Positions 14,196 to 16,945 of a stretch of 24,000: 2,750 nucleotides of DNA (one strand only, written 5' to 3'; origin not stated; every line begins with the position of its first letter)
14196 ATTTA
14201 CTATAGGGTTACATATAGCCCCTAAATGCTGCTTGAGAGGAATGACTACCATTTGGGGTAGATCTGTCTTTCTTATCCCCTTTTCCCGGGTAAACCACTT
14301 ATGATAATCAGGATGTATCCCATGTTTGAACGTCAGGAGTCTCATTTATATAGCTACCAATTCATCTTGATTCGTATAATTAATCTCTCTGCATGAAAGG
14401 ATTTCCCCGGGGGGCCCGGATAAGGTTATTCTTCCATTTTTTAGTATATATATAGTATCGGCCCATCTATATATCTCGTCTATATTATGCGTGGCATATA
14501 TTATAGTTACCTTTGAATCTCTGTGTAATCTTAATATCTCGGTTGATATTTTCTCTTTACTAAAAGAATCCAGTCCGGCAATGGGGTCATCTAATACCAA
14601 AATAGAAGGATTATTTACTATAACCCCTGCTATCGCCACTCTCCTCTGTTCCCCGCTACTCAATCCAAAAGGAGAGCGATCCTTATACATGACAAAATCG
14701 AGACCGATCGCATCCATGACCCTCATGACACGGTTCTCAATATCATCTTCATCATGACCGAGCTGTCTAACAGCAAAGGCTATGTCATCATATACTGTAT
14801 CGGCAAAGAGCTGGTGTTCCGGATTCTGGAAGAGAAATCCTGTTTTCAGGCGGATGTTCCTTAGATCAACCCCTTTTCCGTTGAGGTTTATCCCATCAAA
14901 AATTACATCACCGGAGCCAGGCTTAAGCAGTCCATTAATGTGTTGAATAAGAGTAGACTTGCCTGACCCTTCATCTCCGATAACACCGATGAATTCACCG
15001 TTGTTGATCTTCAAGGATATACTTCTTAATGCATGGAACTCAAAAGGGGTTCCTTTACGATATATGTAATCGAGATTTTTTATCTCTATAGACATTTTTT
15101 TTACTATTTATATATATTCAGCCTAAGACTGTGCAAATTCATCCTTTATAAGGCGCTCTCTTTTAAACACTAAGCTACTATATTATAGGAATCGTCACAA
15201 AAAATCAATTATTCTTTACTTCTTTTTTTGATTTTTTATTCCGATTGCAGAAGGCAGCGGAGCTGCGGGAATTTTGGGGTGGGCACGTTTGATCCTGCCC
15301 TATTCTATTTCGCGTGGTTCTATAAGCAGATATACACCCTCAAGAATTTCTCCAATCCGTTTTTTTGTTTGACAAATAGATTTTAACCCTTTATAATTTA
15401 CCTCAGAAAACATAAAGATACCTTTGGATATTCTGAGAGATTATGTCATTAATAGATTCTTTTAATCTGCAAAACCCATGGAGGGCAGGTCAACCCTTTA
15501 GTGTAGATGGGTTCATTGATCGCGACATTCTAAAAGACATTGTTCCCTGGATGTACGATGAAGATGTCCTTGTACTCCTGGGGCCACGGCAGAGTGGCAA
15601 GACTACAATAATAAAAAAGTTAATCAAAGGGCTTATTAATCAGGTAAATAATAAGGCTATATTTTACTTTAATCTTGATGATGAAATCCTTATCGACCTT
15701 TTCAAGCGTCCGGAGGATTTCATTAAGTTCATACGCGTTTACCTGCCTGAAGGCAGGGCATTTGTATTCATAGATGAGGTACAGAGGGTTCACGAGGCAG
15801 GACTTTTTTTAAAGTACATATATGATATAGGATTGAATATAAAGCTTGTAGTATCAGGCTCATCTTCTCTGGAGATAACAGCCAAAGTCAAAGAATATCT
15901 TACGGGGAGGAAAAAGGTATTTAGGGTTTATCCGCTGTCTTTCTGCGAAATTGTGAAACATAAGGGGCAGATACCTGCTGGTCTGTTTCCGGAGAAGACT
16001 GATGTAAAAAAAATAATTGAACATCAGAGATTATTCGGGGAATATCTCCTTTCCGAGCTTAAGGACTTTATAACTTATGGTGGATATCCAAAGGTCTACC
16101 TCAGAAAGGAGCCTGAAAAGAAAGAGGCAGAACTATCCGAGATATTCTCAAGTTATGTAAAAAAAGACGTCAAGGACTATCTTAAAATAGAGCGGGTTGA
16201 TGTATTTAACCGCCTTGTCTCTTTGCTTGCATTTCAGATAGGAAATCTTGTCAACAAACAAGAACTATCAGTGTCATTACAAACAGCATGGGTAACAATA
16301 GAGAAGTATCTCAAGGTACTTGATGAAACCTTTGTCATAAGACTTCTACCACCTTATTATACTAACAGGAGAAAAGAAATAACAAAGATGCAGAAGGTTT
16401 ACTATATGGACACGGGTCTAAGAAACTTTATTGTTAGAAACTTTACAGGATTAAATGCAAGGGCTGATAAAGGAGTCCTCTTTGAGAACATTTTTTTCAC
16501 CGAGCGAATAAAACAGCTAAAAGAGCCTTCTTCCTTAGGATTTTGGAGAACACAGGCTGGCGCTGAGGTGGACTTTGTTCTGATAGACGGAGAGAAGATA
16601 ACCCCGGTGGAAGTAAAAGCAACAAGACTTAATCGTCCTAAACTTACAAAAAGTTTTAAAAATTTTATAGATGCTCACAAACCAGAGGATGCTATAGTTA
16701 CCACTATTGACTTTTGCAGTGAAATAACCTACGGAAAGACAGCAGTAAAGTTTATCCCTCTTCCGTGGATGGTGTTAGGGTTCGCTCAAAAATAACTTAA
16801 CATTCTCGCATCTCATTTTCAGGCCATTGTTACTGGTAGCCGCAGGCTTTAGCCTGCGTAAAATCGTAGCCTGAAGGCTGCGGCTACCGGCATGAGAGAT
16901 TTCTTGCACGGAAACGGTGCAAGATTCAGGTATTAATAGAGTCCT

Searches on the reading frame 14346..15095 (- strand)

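Call 37: search_protein_families(library=ncbifam, max_evalue=0.001, proteins=[window:14346-15095:-])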
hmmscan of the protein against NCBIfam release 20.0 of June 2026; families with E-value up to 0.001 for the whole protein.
window:14346-15095:- (249 aa): 187 families (the best 25 are shown)
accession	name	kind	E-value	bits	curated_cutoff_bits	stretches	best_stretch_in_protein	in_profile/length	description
NF010158.0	PRK13637.1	equivalog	2.9e-87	292.4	390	1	1-234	1-234/287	energy-coupling factor transporter ATPase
TIGR04521.1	ECF_ATPase_2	equivalog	6.7e-85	284.5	330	1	3-236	1-236/279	energy-coupling factor transporter ATPase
NF010155.0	PRK13634.1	equivalog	4.5e-68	229.6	413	1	1-235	1-236/290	energy-coupling factor ABC transporter ATP-binding protein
TIGR04520.1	ECF_ATPase_1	equivalog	1.2e-62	211.8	315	1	3-236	1-227/269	energy-coupling factor transporter ATPase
NF010166.0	PRK13646.1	equivalog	2.5e-58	197.6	458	1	1-234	1-235/286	energy-coupling factor transporter ATPase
NF010170.0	PRK13651.1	equivalog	4.4e-58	196.6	432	2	78-238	100-258/308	cobalt transporter ATP-binding subunit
NF010171.0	PRK13652.1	equivalog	1.2e-56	191.9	476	1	3-238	4-231/277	cobalt transporter ATP-binding subunit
NF010157.0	PRK13636.1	equivalog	2.3e-56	191.1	463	1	3-239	6-236/285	cobalt transporter ATP-binding subunit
NF010156.0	PRK13635.1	equivalog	5.4e-50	170.1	392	1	3-234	6-229/279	energy-coupling factor ABC transporter ATP-binding protein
TIGR01166.1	cbiO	subfamily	1.1e-49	168.5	211.8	1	21-206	6-188/190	cobalt ABC transporter, ATP-binding protein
NF010153.0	PRK13631.1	equivalog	3.7e-47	160.8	463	1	2-238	21-269/320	cobalt transporter ATP-binding subunit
NF040933.2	ABC_arch_GlcV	equivalog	1.1e-42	146.2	450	1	2-233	2-230/357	glucose ABC transporter ATP-binding protein GlcV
TIGR01186.1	proV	subfamily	1.4e-42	146.2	326.6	1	22-236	8-221/363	betaine/proline/choline family ABC transporter ATP-binding protein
NF010159.0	PRK13638.1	equivalog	5.6e-41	140.7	489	1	22-238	16-229/271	energy-coupling factor ABC transporter ATP-binding protein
NF040840.2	tungstate_WtpC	equivalog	8.3e-41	140.4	440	1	21-234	14-220/347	tungstate ABC transporter ATP-binding protein WtpC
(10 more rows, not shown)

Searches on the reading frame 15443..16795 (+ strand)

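Call 37: search_protein_families(library=ncbifam, max_evalue=0.001, proteins=[window:15443-16795:+])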
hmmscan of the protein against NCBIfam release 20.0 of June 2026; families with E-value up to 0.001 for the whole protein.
window:15443-16795:+ (450 aa): 0 families

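Call 90: search_protein_families(library=pfam, max_evalue=0.001, proteins=[window:15443-16795:+])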
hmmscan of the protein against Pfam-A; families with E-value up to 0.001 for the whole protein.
window:15443-16795:+ (450 aa): 5 families
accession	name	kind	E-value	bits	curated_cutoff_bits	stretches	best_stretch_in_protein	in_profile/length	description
PF13635.12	DUF4143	-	7.6e-38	130.2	28.1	1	240-393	1-159/160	Domain of unknown function (DUF4143)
PF13173.12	AAA_14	-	1.1e-32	113.2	27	1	41-170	3-128/129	AAA domain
PF01637.24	ATPase_2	-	2.3e-05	24.7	33.2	1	24-81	1-60/225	ATPase domain predominantly from Archaea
PF25199.1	nSTAND_NTPase5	-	8.2e-05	22.9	34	1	41-137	42-130/145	Novel STAND NTPase 5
PF13401.12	AAA_22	-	0.00017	22.4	27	0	40-143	5-126/130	AAA domain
